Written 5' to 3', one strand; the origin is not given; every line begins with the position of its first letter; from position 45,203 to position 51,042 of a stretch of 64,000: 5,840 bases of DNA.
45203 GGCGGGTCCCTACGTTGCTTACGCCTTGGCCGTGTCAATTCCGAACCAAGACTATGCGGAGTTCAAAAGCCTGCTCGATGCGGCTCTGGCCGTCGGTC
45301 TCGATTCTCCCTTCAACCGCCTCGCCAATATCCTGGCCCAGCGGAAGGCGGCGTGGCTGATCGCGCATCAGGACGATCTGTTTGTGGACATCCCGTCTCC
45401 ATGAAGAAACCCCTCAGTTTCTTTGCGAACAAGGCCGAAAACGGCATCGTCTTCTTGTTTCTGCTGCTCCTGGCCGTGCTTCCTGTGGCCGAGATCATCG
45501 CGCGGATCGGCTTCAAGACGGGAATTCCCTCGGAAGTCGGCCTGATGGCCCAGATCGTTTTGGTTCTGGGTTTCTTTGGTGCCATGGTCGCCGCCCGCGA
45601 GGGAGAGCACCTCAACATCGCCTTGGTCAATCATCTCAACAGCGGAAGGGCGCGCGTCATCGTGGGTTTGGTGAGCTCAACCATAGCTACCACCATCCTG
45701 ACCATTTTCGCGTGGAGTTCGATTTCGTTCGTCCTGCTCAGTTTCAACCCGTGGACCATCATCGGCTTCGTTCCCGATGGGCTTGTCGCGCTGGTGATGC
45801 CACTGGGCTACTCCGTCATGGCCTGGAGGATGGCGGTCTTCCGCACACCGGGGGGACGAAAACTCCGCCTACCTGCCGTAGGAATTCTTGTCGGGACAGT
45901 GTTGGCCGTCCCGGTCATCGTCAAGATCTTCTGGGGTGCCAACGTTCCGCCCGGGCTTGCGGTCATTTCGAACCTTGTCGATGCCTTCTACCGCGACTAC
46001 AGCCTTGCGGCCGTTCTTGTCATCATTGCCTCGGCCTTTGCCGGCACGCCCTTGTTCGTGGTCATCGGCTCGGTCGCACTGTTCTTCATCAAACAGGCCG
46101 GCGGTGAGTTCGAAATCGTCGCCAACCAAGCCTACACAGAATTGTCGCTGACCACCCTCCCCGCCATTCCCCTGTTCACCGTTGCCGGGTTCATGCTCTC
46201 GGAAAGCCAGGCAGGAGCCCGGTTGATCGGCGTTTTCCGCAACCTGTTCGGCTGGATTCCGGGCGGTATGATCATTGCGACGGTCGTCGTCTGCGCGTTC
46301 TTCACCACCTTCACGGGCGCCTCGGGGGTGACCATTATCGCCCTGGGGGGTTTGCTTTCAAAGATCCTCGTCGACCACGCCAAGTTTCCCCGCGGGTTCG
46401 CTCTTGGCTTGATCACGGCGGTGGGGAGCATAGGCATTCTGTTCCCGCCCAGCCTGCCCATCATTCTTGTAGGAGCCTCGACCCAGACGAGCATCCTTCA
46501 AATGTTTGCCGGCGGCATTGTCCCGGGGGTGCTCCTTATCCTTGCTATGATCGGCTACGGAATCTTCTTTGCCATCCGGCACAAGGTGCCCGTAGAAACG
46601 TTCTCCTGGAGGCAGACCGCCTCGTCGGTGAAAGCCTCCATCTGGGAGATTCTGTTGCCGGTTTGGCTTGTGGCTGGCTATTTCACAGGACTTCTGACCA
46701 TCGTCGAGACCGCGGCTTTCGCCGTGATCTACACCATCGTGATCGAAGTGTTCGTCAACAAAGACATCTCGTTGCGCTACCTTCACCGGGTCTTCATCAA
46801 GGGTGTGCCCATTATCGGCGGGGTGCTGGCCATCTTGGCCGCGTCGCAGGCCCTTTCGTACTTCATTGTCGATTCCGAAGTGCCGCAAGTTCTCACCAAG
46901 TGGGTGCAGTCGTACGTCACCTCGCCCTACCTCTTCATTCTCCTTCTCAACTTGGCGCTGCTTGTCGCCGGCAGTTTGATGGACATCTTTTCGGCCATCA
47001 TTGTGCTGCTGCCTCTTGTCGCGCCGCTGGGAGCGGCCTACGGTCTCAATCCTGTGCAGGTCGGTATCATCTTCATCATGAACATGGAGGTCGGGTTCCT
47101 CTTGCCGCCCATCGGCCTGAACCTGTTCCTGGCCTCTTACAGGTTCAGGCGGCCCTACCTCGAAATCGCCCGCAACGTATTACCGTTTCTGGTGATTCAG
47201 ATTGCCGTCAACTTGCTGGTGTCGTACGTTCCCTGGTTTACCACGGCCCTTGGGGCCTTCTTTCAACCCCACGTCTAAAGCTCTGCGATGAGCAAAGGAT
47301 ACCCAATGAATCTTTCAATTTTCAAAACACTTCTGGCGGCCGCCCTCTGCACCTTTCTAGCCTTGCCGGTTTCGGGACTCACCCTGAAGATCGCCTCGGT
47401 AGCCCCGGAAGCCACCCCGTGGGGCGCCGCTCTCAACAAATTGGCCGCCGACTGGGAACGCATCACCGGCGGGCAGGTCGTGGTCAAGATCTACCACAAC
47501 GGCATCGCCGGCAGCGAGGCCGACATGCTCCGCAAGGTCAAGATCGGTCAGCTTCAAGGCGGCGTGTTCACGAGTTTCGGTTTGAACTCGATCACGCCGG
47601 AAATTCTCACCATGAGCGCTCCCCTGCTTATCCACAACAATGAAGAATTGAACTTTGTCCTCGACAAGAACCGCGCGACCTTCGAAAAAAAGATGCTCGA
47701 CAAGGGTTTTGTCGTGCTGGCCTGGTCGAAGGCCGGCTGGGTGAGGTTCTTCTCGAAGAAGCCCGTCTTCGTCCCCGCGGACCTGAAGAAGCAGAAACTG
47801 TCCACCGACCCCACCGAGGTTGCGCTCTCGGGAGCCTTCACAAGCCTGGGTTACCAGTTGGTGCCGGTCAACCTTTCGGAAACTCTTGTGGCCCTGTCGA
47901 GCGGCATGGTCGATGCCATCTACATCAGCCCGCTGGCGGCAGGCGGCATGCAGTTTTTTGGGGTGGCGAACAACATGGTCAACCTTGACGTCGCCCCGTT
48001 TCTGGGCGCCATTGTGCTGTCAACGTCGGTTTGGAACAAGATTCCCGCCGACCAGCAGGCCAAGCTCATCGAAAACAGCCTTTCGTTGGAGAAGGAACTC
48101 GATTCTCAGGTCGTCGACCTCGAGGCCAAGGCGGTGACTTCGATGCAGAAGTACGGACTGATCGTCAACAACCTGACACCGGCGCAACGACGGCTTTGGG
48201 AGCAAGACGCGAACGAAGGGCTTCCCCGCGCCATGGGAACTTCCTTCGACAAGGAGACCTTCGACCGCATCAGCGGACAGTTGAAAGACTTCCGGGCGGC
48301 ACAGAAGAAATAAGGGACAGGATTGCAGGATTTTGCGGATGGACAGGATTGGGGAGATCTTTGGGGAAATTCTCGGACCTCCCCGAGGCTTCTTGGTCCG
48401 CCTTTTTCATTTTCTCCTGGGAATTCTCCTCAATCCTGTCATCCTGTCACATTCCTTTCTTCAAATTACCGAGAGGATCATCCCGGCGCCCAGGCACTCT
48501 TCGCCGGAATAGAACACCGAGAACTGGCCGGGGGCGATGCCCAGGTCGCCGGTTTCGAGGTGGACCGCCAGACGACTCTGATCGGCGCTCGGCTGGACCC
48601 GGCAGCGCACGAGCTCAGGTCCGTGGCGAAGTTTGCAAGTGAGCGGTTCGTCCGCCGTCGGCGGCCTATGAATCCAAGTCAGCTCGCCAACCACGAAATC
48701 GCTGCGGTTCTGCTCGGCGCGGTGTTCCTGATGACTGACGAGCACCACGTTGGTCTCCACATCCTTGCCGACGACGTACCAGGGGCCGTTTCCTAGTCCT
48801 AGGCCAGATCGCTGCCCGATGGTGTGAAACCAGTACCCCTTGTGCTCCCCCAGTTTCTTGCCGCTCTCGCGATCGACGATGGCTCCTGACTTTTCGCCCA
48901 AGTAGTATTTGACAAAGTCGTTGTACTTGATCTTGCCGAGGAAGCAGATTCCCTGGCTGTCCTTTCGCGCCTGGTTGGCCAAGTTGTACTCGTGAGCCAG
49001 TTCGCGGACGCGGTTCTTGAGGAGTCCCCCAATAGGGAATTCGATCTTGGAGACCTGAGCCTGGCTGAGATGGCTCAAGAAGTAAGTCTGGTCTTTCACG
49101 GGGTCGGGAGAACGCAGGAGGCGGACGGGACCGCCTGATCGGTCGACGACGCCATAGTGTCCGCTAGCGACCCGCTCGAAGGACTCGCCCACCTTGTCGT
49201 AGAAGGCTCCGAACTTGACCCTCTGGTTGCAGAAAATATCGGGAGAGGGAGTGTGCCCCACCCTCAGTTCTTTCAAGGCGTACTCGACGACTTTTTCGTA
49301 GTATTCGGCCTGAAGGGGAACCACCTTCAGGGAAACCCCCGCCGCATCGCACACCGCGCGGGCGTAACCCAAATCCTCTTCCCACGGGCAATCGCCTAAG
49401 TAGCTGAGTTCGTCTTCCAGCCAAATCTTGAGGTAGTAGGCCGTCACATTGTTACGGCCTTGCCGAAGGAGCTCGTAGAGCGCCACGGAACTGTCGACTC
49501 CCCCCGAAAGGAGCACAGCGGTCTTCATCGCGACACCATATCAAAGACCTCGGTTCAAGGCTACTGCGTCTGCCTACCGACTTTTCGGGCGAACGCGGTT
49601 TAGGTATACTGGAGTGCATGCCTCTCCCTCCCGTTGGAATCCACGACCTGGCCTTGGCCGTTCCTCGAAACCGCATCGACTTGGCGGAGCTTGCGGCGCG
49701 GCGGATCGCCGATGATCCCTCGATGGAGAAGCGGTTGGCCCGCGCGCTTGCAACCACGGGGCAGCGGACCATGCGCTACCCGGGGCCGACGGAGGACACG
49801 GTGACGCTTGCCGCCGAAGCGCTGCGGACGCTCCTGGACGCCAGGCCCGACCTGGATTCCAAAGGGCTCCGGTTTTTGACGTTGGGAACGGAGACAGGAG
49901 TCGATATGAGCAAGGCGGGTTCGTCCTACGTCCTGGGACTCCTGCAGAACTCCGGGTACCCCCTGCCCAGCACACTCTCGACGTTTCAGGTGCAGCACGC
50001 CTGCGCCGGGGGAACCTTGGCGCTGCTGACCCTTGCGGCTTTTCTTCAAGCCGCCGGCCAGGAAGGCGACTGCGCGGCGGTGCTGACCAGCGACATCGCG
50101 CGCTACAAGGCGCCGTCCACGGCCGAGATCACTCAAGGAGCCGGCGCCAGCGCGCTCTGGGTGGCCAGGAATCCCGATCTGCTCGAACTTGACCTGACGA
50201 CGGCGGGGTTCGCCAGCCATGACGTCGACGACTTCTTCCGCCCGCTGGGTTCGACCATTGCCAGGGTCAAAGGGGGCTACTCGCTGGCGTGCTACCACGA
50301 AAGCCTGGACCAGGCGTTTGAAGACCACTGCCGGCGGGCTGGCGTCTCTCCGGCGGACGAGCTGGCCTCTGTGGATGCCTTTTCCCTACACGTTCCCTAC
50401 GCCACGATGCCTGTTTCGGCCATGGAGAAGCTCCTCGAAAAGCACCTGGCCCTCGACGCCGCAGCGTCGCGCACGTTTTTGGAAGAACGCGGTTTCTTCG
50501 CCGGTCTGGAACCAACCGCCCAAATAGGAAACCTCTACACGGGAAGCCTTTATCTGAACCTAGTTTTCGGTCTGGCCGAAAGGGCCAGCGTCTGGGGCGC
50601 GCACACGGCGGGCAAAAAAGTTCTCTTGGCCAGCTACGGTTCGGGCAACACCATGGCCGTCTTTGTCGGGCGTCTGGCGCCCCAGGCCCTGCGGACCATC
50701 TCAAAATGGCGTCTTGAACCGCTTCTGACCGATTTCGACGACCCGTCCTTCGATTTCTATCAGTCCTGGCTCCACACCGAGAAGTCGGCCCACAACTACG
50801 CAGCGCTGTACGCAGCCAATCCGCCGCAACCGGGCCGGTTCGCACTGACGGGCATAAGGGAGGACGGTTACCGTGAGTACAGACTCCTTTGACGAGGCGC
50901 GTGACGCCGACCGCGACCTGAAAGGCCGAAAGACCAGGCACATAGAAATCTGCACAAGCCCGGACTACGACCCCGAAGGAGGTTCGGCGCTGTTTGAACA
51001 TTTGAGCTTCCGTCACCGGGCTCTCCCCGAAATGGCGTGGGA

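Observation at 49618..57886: Complete mevalonate pathway operon with a hybrid PAS sensor kinase embedded in it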

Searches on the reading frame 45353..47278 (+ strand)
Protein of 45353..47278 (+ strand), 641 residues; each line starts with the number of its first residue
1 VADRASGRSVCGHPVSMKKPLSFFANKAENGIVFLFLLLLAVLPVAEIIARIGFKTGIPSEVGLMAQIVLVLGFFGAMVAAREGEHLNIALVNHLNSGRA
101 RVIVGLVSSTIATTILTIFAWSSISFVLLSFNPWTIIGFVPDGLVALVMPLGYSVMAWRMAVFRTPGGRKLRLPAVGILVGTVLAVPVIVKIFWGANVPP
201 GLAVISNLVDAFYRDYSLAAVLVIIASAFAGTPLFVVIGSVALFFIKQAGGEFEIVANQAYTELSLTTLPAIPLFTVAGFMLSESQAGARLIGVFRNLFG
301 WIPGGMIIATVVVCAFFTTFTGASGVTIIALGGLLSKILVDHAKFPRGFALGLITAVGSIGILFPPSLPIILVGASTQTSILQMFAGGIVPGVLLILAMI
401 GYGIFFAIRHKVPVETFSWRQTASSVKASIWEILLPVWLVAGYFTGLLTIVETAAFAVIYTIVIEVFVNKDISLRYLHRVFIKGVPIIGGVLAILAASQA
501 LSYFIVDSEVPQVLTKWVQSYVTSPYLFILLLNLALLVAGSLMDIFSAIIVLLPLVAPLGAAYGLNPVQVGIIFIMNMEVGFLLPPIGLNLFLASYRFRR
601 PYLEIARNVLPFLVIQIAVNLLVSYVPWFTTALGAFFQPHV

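Call 27: search_protein_families(library=pfam, max_evalue=0.00001, proteins=[window:45353-47278:+])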
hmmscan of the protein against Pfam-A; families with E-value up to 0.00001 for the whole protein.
window:45353-47278:+ (641 aa): 2 families
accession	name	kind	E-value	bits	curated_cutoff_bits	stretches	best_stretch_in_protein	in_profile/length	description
PF06808.19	DctM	-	1.9e-69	234.9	23.8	1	220-629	3-413/413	Tripartite ATP-independent periplasmic transporter, DctM component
PF04290.18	DctQ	-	4.3e-10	40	28.3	1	41-161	2-123/132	Tripartite ATP-independent periplasmic transporters, DctQ component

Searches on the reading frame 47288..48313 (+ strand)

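Call 3: search_protein_families(library=pfam, proteins=[window:47288-48313:+])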
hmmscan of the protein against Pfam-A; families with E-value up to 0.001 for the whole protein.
window:47288-48313:+ (341 aa): 1 family
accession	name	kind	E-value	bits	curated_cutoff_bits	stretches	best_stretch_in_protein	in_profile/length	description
PF03480.18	DctP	-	6.3e-44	150.9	23.4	1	36-310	2-277/286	Bacterial extracellular solute-binding protein, family 7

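Call 4: search_protein_families(library=ncbifam, proteins=[window:47288-48313:+])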
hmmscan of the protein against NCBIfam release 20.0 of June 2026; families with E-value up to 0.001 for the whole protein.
window:47288-48313:+ (341 aa): 2 families
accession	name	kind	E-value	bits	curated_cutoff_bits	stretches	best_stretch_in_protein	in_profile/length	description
NF037995.1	TRAP_S1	subfamily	3.1e-82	275.9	50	1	34-304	1-271/271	TRAP transporter substrate-binding protein DctP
TIGR00787.1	dctP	subfamily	5.8e-24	84.9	175.05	1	38-289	4-256/257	DctP family TRAP transporter solute-binding subunit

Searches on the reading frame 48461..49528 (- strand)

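Call 3: search_protein_families(library=pfam, proteins=[window:48461-49528:-])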
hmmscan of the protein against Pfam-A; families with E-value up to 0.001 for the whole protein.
window:48461-49528:- (355 aa): 3 families
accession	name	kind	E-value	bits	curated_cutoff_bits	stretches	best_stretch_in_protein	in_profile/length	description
PF03054.22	tRNA_Me_trans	-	1.9e-63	214.3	20.6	1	1-199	1-202/202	tRNA methyl transferase HUP domain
PF20259.3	tRNA_Me_trans_M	-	1.8e-24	85.5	27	1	203-266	1-66/66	tRNA methyl transferase PRC-barrel domain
PF20258.4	tRNA_Me_trans_C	-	1.8e-17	63.9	20.6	1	277-351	3-77/77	Aminomethyltransferase beta-barrel domain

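Call 4: search_protein_families(library=ncbifam, proteins=[window:48461-49528:-])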
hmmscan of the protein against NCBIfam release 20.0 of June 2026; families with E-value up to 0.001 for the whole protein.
window:48461-49528:- (355 aa): 4 families
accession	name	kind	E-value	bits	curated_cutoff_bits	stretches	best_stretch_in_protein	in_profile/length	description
TIGR00420.1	trmU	equivalog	4.7e-115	384.2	236.95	1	1-351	1-351/351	tRNA 2-thiouridine(34) synthase MnmA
NF001138.1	PRK00143.1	equivalog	5.8e-102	341.2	284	1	4-351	3-345/345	tRNA 2-thiouridine(34) synthase MnmA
NF011258.0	PRK14664.1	equivalog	3.8e-39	134.8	680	1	4-353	9-347/362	tRNA 2-thiouridine(34) synthase MnmA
NF011259.0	PRK14665.1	equivalog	2.9e-34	118.6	364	1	6-352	11-359/360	tRNA 2-thiouridine(34) synthase MnmA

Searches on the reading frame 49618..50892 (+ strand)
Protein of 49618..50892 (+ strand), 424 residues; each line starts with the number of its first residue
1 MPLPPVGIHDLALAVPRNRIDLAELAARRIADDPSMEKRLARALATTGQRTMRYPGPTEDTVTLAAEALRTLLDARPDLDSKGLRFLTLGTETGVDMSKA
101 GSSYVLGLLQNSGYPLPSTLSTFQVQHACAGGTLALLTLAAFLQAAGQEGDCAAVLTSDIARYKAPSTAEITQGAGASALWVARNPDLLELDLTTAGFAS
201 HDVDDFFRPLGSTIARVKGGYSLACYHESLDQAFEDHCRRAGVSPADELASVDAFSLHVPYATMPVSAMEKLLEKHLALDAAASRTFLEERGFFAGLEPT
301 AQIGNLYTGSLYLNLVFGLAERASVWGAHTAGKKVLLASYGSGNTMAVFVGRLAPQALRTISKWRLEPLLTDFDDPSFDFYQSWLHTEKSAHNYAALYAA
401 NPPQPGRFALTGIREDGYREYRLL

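Call 3: search_protein_families(library=pfam, proteins=[window:49618-50892:+])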
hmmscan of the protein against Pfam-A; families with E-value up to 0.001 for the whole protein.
window:49618-50892:+ (424 aa): 2 families
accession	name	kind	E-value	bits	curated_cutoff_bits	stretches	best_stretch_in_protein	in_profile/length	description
PF01154.23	HMG_CoA_synt_N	-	1e-13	52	25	1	6-184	5-171/174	Hydroxymethylglutaryl-coenzyme A synthase N terminal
PF08540.16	HMG_CoA_synt_C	-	3.6e-12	46.9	25.1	2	298-356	149-204/280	Hydroxymethylglutaryl-coenzyme A synthase C terminal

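Call 4: search_protein_families(library=ncbifam, proteins=[window:49618-50892:+])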
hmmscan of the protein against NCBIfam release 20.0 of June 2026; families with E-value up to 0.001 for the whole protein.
window:49618-50892:+ (424 aa): 5 families
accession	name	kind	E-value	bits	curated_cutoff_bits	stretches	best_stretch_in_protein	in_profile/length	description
TIGR01835.1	HMG-CoA-S_prok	equivalog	1.1e-84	284.5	360.35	1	6-421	1-382/382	hydroxymethylglutaryl-CoA synthase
NF041302.1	HMG_CoAsyn_Halo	equivalog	7.6e-37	127.3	800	2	5-278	3-263/443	hydroxymethylglutaryl-CoA synthase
TIGR01833.1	HMG-CoA-S_euk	equivalog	2.4e-30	106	286.2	2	6-281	5-275/457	hydroxymethylglutaryl-CoA synthase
NF003274.0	PRK04262.1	equivalog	1e-18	67.5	244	1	6-346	3-301/347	hydroxymethylglutaryl-CoA synthase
TIGR00748.1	HMG_CoA_syn_Arc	equivalog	6.3e-11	42.1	353.35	1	6-349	2-303/345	hydroxymethylglutaryl-CoA synthase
